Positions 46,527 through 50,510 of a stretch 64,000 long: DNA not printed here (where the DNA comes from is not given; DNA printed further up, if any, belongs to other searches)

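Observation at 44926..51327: Four-gene Wadjet-like (JetABCD / MksFEBG) condensin anti-plasmid system with an unusually short Toprim subunit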

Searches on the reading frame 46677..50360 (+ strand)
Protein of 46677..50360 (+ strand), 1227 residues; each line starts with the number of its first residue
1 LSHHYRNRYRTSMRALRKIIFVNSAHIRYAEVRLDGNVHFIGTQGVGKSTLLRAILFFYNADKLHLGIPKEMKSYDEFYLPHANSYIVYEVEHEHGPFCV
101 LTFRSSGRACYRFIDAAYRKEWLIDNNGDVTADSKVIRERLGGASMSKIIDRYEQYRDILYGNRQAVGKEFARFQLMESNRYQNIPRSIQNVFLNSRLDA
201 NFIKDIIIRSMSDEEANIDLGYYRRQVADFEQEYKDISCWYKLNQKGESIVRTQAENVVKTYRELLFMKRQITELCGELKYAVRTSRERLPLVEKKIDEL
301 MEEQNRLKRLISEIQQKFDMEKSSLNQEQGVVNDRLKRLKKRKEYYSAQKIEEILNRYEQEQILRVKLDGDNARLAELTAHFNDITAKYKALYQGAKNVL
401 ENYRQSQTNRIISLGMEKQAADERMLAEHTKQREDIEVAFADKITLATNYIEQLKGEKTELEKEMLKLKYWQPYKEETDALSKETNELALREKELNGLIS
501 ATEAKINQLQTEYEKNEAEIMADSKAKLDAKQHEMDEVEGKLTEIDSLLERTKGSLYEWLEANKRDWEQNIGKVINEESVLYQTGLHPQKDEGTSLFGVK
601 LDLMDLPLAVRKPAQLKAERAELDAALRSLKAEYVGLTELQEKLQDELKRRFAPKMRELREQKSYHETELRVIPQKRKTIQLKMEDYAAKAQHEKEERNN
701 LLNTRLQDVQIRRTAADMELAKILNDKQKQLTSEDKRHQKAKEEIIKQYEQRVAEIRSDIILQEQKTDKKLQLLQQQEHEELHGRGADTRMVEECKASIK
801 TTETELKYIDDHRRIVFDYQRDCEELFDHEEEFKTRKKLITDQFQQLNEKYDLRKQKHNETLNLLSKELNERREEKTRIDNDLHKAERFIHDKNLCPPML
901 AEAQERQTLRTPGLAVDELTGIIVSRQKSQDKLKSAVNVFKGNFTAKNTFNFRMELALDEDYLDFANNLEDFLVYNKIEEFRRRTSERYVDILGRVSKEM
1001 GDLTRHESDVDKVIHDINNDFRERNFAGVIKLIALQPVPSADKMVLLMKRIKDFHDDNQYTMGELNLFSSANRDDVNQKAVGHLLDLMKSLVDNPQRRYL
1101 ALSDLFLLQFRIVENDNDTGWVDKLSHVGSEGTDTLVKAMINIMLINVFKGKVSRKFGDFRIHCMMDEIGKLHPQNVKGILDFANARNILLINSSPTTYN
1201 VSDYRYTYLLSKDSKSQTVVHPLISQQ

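Call 3: search_protein_families(library=pfam, proteins=[window:46677-50360:+], max_evalue=0.1)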
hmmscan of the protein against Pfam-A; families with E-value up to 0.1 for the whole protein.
window:46677-50360:+ (1227 aa): 5 families
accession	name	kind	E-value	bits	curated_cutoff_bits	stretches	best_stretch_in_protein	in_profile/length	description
PF12128.14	DUF3584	-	3.3e-65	220.8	31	2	30-891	12-870/1191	Protein of unknown function (DUF3584)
PF13555.12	AAA_29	-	0.0025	18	27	1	30-56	17-43/61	P-loop containing region of AAA domain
PF13175.12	AAA_15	-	0.0035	17.5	32.1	1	28-429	15-322/374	AAA ATPase domain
PF05531.17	NPV_P10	-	0.051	14.5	29.8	1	499-550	13-66/75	Nucleopolyhedrovirus P10 protein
PF00005.33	ABC_tran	-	0.083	13.9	25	1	37-63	13-39/137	ABC transporter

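Call 4: search_protein_families(library=padloc, proteins=[window:46677-50360:+], max_evalue=0.1)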
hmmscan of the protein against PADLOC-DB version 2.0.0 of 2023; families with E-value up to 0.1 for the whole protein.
window:46677-50360:+ (1227 aa): 1 family
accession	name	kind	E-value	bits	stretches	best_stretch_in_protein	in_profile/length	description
PDLC00503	JetC1|JetC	-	2e-05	20.9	1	13-65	1-54/1146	DUF3584 domain; MukB-like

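Call 5: search_protein_families(library=ncbifam, proteins=[window:46677-50360:+], max_evalue=0.1)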
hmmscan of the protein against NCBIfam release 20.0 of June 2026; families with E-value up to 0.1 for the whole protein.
window:46677-50360:+ (1227 aa): 0 families

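Call 8: search_solved_structures(query=window:46713-50360:+, max_evalue=0.01)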
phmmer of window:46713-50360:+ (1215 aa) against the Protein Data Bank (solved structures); distinct sequences matched with E-value up to 0.01: 0.

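Call 56: search_solved_structures(query=A4, max_evalue=1)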
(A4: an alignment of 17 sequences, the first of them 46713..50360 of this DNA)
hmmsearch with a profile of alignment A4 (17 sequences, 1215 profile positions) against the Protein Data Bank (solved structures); distinct sequences matched with E-value up to 1: 39.
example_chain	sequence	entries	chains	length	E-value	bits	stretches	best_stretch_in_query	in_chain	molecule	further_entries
3k2s_A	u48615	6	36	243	4.6e-05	24.7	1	365-550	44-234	Apolipoprotein A-I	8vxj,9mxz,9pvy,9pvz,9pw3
1av1_A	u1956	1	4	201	0.00011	23.5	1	366-550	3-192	APOLIPOPROTEIN A-I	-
2msc_A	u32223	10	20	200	0.00011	23.5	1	367-549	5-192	Apolipoprotein A-I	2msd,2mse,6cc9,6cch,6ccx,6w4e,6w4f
6pts_A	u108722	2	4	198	0.00011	23.4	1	367-549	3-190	Apolipoprotein A-I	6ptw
4v6m_A0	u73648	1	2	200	0.00012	23.3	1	367-550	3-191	Apolipoprotein A-I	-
3r2p_A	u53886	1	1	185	0.00052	21.2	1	365-480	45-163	Apolipoprotein A-I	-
7kjr_C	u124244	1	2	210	0.0093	17.1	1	378-532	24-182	Apolipoprotein A-I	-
8eqs_C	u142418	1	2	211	0.0094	17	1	378-532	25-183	Apolipoprotein A-I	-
6clz_B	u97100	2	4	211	0.012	16.7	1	372-532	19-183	Apolipoprotein A-I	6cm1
4lin_A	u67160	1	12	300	0.019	16.1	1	432-543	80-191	Tail needle protein gp26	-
6r17_A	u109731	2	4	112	0.022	15.9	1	361-457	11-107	Synaptonemal complex central element protein 2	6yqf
9eg6_A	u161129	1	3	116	0.03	15.4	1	239-323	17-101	Caveolae-associated protein 1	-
22vl_p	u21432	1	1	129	0.032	15.3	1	555-659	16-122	ATP synthase subunit b', chloroplastic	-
3k66_A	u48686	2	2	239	0.035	15.2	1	356-485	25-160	Beta-amyloid-like protein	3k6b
3s84_A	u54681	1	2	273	0.043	14.9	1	374-530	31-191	Apolipoprotein A-IV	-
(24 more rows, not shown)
